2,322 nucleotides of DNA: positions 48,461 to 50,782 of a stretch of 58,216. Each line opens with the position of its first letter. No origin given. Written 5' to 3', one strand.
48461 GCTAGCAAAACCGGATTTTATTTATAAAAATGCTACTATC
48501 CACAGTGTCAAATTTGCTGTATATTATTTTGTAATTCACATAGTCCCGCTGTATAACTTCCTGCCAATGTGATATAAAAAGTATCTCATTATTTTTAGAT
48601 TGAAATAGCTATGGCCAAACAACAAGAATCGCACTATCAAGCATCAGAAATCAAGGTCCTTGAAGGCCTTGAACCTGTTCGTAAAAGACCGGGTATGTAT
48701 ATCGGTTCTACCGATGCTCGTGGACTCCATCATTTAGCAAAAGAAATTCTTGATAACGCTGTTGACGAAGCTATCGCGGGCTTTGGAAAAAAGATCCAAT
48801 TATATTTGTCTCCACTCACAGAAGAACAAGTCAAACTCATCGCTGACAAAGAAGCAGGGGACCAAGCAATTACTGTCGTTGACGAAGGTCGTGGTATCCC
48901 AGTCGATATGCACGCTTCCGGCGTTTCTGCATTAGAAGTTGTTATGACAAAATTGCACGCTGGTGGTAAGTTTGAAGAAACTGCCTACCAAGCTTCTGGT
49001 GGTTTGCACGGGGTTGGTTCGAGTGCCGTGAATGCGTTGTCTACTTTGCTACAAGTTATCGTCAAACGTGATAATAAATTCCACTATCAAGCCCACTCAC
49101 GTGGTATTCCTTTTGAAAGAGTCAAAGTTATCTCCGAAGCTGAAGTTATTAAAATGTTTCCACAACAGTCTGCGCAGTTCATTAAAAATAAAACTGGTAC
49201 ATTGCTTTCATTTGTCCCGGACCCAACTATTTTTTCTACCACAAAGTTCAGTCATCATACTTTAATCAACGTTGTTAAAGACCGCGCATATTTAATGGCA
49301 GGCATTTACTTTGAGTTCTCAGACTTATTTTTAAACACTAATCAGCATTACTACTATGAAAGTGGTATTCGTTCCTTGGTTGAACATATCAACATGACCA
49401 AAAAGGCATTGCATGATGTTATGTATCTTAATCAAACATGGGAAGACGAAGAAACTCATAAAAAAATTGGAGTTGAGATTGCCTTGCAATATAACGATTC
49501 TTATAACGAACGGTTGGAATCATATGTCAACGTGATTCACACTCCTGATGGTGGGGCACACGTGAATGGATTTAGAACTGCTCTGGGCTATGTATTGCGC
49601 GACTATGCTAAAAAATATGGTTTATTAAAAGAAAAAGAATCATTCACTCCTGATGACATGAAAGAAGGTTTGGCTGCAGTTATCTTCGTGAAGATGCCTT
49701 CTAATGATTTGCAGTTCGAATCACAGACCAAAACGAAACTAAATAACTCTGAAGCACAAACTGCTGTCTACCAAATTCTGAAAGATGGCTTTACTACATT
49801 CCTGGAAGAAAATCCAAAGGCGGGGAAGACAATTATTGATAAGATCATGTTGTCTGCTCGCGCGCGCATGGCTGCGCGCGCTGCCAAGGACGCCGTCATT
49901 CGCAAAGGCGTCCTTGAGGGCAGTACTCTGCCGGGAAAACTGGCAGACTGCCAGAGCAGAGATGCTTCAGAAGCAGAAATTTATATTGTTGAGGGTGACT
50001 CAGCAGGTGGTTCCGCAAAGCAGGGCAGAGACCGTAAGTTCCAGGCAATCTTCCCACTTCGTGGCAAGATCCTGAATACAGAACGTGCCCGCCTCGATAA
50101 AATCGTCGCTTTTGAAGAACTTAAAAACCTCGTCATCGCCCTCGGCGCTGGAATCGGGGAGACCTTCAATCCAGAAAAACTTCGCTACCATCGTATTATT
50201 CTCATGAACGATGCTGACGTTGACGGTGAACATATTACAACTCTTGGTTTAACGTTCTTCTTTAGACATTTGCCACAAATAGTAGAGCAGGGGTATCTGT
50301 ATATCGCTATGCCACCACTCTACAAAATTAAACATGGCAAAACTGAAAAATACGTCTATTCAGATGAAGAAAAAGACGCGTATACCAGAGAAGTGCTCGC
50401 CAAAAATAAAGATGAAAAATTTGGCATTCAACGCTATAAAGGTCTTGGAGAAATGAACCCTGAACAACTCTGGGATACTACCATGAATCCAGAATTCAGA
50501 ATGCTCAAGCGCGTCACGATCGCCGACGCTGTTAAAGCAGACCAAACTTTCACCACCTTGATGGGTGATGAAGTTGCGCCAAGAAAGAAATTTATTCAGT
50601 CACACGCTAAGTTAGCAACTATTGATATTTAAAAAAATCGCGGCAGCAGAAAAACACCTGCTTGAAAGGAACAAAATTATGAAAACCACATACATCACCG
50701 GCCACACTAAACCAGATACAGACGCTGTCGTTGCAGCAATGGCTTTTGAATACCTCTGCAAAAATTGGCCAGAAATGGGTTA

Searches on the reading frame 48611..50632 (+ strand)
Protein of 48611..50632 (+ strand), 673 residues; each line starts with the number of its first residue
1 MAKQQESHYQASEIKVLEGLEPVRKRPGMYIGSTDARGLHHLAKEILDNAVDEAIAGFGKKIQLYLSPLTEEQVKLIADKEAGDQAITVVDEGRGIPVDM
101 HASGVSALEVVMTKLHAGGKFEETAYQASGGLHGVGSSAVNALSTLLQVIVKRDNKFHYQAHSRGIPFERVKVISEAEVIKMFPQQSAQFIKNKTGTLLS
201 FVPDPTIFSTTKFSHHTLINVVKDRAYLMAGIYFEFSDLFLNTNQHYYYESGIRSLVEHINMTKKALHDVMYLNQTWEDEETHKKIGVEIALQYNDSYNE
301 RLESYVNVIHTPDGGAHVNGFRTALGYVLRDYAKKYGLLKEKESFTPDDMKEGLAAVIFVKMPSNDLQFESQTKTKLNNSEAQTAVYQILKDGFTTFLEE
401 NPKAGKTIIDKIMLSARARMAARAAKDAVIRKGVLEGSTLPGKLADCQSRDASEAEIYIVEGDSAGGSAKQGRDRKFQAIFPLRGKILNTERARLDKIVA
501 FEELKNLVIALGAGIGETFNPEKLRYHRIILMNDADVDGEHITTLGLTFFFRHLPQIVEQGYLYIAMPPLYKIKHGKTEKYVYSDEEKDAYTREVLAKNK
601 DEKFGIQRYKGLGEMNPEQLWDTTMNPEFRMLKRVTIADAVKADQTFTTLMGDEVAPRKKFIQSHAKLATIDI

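Call 37: search_protein_families(library=pfam, proteins=[window:48611-50632:+], max_evalue=0.001)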
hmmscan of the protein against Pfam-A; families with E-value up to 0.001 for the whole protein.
window:48611-50632:+ (673 aa): 4 families
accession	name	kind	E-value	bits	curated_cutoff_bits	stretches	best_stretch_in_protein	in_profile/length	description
PF00204.31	DNA_gyraseB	-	2.5e-53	180.6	27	1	252-427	1-172/173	DNA gyrase B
PF00986.26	DNA_gyraseB_C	-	4.9e-30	103.9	29.8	1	602-663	2-63/63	DNA gyrase B subunit, carboxyl terminus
PF01751.28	Toprim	-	3.4e-16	59.6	23.1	1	456-565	1-93/96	Toprim domain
PF02518.31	HATPase_c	-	8.8e-12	45.9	26.4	1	35-148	2-88/111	Histidine kinase-, DNA gyrase B-, and HSP90-like ATPase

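Call 39: find_homologous_proteins(query=window:48611-50632:+, max_evalue=1e-50)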
Query window:48611-50632:+ (673 aa): 8000 proteins with E <= 1e-50 among 8000 candidates; the best 120 are listed.
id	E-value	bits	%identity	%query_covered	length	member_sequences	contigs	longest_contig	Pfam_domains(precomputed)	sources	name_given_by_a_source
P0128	0.0e+0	1507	100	100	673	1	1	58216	PF00986.27,PF02518.32,PF01751.29,PF00204.32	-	-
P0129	0.0e+0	1473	97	100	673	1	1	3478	PF00986.27,PF02518.32,PF01751.29,PF00204.32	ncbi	-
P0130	0.0e+0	1468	97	100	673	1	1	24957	PF00986.27,PF02518.32,PF01751.29,PF00204.32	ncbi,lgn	-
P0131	0.0e+0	1455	96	100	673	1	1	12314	PF00986.27,PF02518.32,PF01751.29,PF00204.32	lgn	-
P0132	0.0e+0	1431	96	70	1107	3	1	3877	PF00986.27,PF02518.32,PF01751.29,PF00204.32,PF14890.12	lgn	-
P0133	0.0e+0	1403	92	100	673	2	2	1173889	PF00986.27,PF02518.32,PF01751.29,PF00204.32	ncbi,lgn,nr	ncbi:MAG: DNA gyrase subunit B [Patescibacteria group bacterium]|nr:MAG: DNA gyrase subunit B [Pates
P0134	0.0e+0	1377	92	70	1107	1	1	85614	PF00986.27,PF02518.32,PF01751.29,PF00204.32,PF14890.12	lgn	-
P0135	0.0e+0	1374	91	70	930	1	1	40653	PF00986.27,PF02518.32,PF01751.29,PF00204.32,PF14890.12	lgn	-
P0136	0.0e+0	1363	89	100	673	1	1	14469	PF00986.27,PF02518.32,PF01751.29,PF00204.32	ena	-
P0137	0.0e+0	1357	89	100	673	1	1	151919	PF00986.27,PF02518.32,PF01751.29,PF00204.32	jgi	jgi:DNA gyrase subunit B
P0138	0.0e+0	1351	89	100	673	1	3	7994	PF00986.27,PF02518.32,PF01751.29,PF00204.32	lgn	-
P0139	0.0e+0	1332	88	100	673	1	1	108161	PF00986.27,PF02518.32,PF01751.29,PF00204.32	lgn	-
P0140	0.0e+0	1327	88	100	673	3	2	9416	PF00986.27,PF02518.32,PF01751.29,PF00204.32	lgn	-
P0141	0.0e+0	1313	86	100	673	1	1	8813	PF00986.27,PF02518.32,PF01751.29,PF00204.32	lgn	-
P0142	0.0e+0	1313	87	100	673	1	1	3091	PF00986.27,PF02518.32,PF01751.29,PF00204.32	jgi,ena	-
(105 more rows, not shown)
